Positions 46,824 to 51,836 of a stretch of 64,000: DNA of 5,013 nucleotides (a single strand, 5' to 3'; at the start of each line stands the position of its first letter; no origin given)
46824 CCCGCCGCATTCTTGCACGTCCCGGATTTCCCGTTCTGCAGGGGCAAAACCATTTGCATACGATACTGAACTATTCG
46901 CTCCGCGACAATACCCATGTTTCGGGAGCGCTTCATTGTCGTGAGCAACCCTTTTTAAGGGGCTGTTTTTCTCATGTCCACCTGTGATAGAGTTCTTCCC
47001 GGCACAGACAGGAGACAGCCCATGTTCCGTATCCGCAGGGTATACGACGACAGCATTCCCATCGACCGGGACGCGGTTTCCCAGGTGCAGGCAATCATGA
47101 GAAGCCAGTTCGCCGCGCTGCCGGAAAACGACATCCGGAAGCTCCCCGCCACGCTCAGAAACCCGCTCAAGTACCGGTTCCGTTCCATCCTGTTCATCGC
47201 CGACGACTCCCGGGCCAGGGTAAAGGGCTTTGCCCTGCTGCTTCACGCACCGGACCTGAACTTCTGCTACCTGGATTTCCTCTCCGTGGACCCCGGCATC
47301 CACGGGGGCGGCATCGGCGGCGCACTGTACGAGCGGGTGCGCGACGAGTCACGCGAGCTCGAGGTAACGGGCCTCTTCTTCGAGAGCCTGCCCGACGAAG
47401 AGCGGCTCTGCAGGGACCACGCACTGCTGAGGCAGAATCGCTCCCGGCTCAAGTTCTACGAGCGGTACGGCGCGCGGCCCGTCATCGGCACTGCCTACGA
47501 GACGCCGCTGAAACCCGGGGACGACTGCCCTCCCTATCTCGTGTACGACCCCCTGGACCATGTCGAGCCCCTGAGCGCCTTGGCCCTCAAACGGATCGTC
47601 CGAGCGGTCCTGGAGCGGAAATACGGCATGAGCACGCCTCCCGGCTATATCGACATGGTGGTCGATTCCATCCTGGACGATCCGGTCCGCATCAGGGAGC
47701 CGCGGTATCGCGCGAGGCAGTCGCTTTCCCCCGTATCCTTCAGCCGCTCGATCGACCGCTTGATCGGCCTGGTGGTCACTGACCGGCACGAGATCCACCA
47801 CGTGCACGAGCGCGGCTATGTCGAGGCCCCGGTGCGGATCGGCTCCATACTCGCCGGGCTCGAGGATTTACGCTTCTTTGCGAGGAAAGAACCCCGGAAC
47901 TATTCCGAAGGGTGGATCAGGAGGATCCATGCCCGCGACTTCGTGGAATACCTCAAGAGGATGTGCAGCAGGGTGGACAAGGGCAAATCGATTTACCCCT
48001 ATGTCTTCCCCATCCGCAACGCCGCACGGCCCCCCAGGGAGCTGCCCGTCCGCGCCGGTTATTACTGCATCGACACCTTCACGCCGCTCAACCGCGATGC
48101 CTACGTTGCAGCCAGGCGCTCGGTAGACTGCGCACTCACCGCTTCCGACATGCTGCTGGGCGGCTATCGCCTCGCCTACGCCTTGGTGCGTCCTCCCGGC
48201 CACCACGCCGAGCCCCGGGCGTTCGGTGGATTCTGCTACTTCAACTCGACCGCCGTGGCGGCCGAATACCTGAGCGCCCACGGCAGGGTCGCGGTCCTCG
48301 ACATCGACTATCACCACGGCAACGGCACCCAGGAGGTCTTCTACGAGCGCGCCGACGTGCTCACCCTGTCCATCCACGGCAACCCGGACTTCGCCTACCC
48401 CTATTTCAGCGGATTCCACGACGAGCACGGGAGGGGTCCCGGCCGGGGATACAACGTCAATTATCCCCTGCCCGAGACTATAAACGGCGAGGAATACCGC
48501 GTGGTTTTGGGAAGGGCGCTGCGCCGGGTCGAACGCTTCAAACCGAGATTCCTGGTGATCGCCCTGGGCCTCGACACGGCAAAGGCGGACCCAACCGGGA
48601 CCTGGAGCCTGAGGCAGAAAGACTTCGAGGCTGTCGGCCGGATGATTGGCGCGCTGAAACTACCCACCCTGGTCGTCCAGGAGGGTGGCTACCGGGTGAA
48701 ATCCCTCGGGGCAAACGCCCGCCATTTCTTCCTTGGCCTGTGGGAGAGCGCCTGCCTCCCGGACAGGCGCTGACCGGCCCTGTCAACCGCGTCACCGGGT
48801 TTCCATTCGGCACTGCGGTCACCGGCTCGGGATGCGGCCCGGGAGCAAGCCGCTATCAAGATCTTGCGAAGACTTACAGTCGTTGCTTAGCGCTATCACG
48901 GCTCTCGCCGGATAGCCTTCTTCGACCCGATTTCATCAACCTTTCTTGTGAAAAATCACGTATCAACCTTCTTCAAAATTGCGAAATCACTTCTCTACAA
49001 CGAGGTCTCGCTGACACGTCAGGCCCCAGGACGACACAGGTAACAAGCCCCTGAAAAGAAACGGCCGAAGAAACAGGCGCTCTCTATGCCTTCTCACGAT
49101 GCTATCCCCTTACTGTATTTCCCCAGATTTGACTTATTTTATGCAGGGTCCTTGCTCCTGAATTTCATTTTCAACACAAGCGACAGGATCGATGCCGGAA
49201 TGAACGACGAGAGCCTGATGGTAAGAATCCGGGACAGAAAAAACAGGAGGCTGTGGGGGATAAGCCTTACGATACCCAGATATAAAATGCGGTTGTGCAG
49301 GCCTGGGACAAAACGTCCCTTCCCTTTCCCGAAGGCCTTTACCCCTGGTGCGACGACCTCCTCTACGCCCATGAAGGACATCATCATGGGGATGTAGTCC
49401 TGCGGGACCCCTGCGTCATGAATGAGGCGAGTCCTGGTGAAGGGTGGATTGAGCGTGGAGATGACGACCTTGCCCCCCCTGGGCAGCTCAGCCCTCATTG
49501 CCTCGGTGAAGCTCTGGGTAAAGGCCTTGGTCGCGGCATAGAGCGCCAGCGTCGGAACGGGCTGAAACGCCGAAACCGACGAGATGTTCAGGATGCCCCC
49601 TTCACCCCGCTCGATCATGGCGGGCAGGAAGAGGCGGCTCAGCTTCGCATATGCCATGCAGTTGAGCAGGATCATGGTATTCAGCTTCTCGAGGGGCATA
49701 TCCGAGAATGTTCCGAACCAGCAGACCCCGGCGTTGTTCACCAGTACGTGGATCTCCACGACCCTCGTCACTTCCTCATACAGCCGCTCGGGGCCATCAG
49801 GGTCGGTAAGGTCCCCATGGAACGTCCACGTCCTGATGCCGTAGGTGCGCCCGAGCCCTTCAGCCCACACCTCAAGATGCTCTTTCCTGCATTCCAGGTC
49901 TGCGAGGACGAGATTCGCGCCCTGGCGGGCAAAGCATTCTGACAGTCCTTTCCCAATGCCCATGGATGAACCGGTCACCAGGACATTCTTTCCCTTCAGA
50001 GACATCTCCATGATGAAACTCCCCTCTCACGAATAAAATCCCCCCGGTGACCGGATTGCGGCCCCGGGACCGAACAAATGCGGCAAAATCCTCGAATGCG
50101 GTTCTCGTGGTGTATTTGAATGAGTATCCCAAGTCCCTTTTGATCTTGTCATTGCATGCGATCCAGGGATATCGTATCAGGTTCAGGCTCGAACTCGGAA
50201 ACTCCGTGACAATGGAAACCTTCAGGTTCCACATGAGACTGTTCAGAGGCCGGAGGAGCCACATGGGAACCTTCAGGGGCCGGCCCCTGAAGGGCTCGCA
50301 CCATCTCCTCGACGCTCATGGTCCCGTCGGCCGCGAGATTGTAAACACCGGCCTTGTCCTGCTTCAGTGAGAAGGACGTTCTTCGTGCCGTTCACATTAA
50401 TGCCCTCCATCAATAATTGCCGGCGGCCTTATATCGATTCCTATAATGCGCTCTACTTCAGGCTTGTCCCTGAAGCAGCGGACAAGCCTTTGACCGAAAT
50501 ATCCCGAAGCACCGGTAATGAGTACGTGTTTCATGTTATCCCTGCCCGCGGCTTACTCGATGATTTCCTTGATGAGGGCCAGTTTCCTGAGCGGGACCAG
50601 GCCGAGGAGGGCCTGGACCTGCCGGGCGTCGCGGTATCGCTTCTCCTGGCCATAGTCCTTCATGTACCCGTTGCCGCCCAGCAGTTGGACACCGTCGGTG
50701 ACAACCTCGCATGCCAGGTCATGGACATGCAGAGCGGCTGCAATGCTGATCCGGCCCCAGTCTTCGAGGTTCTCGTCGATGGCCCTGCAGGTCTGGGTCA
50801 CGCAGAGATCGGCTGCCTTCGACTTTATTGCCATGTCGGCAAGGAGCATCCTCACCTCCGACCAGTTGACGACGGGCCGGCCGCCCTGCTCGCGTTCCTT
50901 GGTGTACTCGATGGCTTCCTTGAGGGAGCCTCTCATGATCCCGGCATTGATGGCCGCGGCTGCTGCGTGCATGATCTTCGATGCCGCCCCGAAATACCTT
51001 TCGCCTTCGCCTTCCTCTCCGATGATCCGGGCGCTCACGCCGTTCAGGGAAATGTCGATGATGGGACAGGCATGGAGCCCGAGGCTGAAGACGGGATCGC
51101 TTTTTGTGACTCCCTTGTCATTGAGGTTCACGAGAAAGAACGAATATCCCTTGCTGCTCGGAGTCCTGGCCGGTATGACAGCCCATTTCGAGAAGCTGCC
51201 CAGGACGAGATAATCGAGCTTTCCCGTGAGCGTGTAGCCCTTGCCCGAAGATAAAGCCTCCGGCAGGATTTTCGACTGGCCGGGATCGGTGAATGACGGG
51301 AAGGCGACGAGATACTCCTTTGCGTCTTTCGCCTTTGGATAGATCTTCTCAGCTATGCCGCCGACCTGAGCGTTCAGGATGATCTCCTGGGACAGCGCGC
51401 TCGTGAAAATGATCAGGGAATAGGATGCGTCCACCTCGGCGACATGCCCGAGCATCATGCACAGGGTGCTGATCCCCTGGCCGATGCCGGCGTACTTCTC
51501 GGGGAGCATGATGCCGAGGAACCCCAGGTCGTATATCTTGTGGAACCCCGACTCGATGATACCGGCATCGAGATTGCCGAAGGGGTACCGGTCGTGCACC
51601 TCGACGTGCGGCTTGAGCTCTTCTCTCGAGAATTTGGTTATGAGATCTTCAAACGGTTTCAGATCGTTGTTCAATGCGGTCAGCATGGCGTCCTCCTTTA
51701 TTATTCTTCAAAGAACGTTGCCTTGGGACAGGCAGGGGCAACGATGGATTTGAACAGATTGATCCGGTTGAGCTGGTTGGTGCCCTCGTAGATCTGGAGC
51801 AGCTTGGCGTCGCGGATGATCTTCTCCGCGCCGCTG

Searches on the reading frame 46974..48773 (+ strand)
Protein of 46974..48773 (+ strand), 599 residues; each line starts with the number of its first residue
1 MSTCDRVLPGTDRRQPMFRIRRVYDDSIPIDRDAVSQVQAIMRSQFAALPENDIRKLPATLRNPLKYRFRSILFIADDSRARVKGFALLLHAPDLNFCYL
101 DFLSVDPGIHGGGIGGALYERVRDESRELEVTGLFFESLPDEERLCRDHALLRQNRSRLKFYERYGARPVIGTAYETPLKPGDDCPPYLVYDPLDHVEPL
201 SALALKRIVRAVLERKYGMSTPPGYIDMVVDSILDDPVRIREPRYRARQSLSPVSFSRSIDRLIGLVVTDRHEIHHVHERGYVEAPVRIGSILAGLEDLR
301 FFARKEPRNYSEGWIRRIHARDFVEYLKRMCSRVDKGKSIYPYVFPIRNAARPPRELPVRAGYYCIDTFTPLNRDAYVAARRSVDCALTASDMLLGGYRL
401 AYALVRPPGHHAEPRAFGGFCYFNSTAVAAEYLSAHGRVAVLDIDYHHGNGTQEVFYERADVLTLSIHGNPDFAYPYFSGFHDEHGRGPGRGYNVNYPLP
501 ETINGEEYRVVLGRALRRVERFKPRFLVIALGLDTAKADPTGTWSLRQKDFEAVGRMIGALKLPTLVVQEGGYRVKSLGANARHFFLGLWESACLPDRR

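Call 72: search_protein_families(library=pfam, proteins=[window:46974-48773:+], max_evalue=0.001)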
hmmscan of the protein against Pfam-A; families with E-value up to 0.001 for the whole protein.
window:46974-48773:+ (599 aa): 3 families
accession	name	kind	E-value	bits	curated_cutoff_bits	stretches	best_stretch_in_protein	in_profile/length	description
PF00850.24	Hist_deacetyl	-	7.9e-74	249.1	27.9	1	283-586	2-295/298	Histone deacetylase domain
PF13508.13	Acetyltransf_7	-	2.3e-05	25.1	27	1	72-166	4-81/84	Acetyltransferase (GNAT) domain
PF00583.31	Acetyltransf_1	-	7.4e-05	23.4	20.7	1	65-144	28-106/116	Acetyltransferase (GNAT) family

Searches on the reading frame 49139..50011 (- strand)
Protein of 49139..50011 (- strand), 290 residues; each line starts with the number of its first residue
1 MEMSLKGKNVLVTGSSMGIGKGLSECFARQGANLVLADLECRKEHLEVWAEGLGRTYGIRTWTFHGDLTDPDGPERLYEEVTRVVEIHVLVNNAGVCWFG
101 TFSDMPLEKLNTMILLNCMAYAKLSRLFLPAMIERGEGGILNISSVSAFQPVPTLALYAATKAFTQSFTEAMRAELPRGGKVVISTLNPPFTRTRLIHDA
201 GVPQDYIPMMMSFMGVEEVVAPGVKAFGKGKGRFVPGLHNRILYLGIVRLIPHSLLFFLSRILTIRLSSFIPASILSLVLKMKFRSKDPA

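Call 73: search_protein_families(library=pfam, proteins=[window:49139-50011:-], max_evalue=0.001)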
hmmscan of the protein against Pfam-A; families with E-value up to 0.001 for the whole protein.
window:49139-50011:- (290 aa): 3 families
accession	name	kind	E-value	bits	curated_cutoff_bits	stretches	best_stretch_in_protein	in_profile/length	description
PF00106.31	adh_short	-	6.1e-41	140.5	26.6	1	8-198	1-188/195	short chain dehydrogenase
PF13561.12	adh_short_C2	-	4e-23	82.7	27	1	17-196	6-180/236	Enoyl-(Acyl carrier protein) reductase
PF08659.16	KR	-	9.3e-09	35.9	22.6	1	10-175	3-166/180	KR domain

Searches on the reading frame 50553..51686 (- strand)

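Call 73: search_protein_families(library=pfam, proteins=[window:50553-51686:-], max_evalue=0.001)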
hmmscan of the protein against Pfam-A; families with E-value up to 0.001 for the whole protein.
window:50553-51686:- (377 aa): 4 families
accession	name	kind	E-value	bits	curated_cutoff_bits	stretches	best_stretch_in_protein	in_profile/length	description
PF00441.29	Acyl-CoA_dh_1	-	2.4e-20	73.6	22.4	1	241-360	16-134/150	Acyl-CoA dehydrogenase, C-terminal domain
PF02771.21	Acyl-CoA_dh_N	-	1.1e-09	39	22.9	1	10-103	5-93/113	Acyl-CoA dehydrogenase, N-terminal domain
PF08028.16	Acyl-CoA_dh_2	-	1.6e-08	35.4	22.7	1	243-359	3-128/134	Acyl-CoA dehydrogenase, C-terminal domain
PF02770.24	Acyl-CoA_dh_M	-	0.0005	20.6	33.3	1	147-216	24-96/97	Acyl-CoA dehydrogenase, middle domain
